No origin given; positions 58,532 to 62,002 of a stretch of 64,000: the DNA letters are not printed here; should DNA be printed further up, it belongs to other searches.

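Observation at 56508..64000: Chromosomal T4SS variant: giant repeat VirB10 plus a repeat-only partner plus VirB11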

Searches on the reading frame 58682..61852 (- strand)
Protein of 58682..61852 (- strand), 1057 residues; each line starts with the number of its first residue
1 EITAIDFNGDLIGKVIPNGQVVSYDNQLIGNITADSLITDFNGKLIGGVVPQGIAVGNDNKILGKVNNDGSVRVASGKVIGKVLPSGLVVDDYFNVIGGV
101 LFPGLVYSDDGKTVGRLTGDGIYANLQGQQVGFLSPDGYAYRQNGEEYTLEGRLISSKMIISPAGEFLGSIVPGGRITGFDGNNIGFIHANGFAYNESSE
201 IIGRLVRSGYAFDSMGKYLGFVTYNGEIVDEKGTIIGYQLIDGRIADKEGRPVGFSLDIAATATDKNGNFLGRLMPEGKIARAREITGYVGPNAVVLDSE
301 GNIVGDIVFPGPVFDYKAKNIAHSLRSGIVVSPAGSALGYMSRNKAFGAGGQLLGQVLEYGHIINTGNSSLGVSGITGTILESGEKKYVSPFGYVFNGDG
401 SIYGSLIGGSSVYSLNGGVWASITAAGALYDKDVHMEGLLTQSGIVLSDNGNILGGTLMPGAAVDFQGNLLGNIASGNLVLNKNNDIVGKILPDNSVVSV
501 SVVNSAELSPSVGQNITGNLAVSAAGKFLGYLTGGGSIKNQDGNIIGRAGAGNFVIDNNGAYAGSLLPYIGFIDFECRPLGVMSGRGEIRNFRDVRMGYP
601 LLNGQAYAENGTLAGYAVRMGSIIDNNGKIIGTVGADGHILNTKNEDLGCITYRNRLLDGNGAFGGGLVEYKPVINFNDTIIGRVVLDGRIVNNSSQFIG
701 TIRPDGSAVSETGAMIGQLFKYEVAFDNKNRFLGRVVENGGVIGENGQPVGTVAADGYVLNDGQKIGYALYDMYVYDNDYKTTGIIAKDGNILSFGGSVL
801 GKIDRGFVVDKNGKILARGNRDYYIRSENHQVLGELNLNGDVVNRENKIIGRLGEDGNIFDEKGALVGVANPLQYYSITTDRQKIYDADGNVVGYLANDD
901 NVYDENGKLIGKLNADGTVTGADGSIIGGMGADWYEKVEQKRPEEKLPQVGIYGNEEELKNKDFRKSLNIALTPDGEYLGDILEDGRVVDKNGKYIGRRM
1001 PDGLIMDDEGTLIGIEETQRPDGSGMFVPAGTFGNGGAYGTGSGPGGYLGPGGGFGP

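Call 65: predict_structure(alignment_id=A1)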
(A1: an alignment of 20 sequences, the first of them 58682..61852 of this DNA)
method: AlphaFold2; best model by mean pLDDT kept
length: 1057 residues; sequences in the alignment: 20
mean_pLDDT: 84.1   pTM: 0.79
mean pLDDT of the five models: 84.1, 82.5, 81.4, 80.8, 80.2
residues with pLDDT >= 90: 525; 70-90: 417; 50-70: 40; < 50: 75
segments of 3 or more residues with pLDDT < 50: 934-967, 1019-1057
pLDDT, mean of each block of 10 residues (from residue 1): 85 87 88 86 87 91 89 84 93 92 91 90 91 94 91 86 86 82 89 89 90 92 90 89 87 90 91 93 91 90 91 94 94 91 91 91 94 93 91 93 91 92 90 88 94 92 86 88 90 93 86 90 93 85 90 88 93 93 93 91 92 93 93 95 94 89 89 93 95 94 94 91 92 91 88 92 91 91 91 86 84 77 82 88 87 86 88 71 67 70 68 78 72 44 29 32 46 73 80 78 69 68 31 37 34 27
secondary structure, 60 per line:
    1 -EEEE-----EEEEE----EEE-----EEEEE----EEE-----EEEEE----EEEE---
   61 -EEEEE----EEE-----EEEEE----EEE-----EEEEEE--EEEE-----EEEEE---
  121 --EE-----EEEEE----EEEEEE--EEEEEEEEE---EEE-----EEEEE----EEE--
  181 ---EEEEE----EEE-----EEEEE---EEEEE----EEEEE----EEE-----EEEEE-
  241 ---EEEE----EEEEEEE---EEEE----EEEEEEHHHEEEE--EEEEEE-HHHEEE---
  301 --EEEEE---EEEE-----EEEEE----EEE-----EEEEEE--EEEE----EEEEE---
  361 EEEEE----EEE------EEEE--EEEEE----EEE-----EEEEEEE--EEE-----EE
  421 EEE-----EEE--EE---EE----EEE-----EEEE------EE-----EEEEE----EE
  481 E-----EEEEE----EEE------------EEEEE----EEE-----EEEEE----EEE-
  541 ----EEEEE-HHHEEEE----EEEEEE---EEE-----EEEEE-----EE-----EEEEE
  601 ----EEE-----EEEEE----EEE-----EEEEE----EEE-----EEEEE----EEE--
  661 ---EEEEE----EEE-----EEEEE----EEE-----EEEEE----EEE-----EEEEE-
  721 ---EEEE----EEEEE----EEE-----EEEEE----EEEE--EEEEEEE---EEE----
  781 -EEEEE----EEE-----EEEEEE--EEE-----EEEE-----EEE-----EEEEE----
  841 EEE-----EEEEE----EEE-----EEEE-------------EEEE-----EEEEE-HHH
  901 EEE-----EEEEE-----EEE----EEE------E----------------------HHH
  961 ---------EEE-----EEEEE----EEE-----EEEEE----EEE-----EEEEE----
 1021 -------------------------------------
elements in order (helices of 4 or more, strands of 3 or more residues): E2-5 E11-15 E20-22 E28-32 E37-39 E45-49 E54-57 E62-66 E71-73 E79-83 E88-90 E96-101 E104-107 E113-117 E130-134 E139-144 E147-155 E159-161 E167-171 E176-178 E184-188 E193-195 E201-205 E209-213 E218-222 E227-229 E235-239 E244-247 E252-258 E262-265 E270-275 E279-282 E285-290 E295-297 E303-307 E311-314 E320-324 E329-331 E337-342 E345-348 E353-357 E361-365 E370-372 E379-382 E385-389 E394-396 E402-408 E411-413 E419-423 E429-431 E445-447 E453-456 E470-474 E479-481 E487-491 E496-498 E511-515 E520-522 E528-532 E537-539 E545-549 E554-557 E562-567 E571-573 E579-583 E596-600 E605-607 E613-617 E622-624 E630-634 E639-641 E647-651 E656-658 E664-668 E673-675 E681-685 E690-692 E698-702 E707-709 E715-719 E724-727 E732-736 E741-743 E749-753 E758-761 E764-770 E774-776 E782-786 E791-793 E799-804 E807-809 E815-818 E824-826 E832-836 E841-843 E849-853 E858-860 E866-869 E883-886 E892-896 E901-903 E909-913 E919-921 E926-928 E970-972 E978-982 E987-989 E995-999 E1004-1006 E1012-1016

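Call 68: fold_search(model_id=the predicted structure, library=pdb)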
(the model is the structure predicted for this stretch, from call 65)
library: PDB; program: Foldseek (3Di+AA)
matches with E <= 10: 1101; with E <= 0.001: 95
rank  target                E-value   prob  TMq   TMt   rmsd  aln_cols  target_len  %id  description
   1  9g2h_A                1.6e-24  0.98  0.10  0.09  29.2      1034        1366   11  Mouse Teneurin2 dimer variant A1B0 (released 2026-01-21)
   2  7pq5                  4.7e-23  0.90  0.09  0.09  29.9      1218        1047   12  Photorhabdus laumondii T6SS-associated Rhs protein carrying the Tre23 toxin domain (released 2021-12-01)
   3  9g42_A                9.5e-23  0.75  0.07  0.06  31.2      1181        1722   12  Mouse Teneurin2 dimer variant A0B0 (released 2026-01-21)
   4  8uy4_A                1.3e-22  0.91  0.08  0.08  28.8       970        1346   12  Acinetobacter baumannii Tse15 Rhs effector (released 2024-10-09)
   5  8qja_D                1.6e-21  0.80  0.08  0.08  29.7      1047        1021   10  T6SS-linked Rhs repeat protein - Advenella mimigardefordensis VgrG-Rhs core (released 2024-09-25)
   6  8qja_A                2.5e-21  0.63  0.06  0.07  30.0      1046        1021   11  T6SS-linked Rhs repeat protein - Advenella mimigardefordensis VgrG-Rhs core (released 2024-09-25)
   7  8r50_A                6.3e-21  0.47  0.07  0.05  30.4      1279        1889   12  Mouse teneurin-3 compact dimer - A1B1 isoform (released 2024-05-08)
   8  7ban_A                1.8e-20  0.69  0.07  0.06  29.5       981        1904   10  human Teneurin4 Mut C2 (released 2022-01-12)
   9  8qja_C                2.6e-20  0.84  0.10  0.10  28.8      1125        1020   11  T6SS-linked Rhs repeat protein - Advenella mimigardefordensis VgrG-Rhs core (released 2024-09-25)
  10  7bam_A                5.8e-20  0.66  0.08  0.06  30.0       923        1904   11  human Teneurin4 WT C2 (released 2021-12-01)
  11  8qja_B                6.5e-20  0.85  0.11  0.11  29.2      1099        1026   11  T6SS-linked Rhs repeat protein - Advenella mimigardefordensis VgrG-Rhs core (released 2024-09-25)
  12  8r54_A                3.3e-19  0.57  0.08  0.06  29.7       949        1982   11  Mouse teneurin-3 non-compact subunit - A0B0 isoform (released 2024-05-08)
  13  6cmx_A                5.3e-19  0.51  0.07  0.06  29.6      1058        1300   12  Human Teneurin 2 extra-cellular region (released 2018-07-25)
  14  6sup                  2.4e-14  0.18  0.07  0.04  30.7       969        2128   11  Crystal Structure of TcdB2-TccC3-Cdc42 (released 2019-12-04)
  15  6h6g                  7.8e-14  0.14  0.07  0.05  29.9       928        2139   11  Crystal Structure of TcdB2-TccC3 without hypervariable C-terminal region (released 2018-10-03)
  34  7zgq_A                9.1e-09  0.04  0.07  0.07  34.5      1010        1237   11  Polymerase module of yeast CPF in complex with the yPIM of Cft2 (released 2022-05-25)
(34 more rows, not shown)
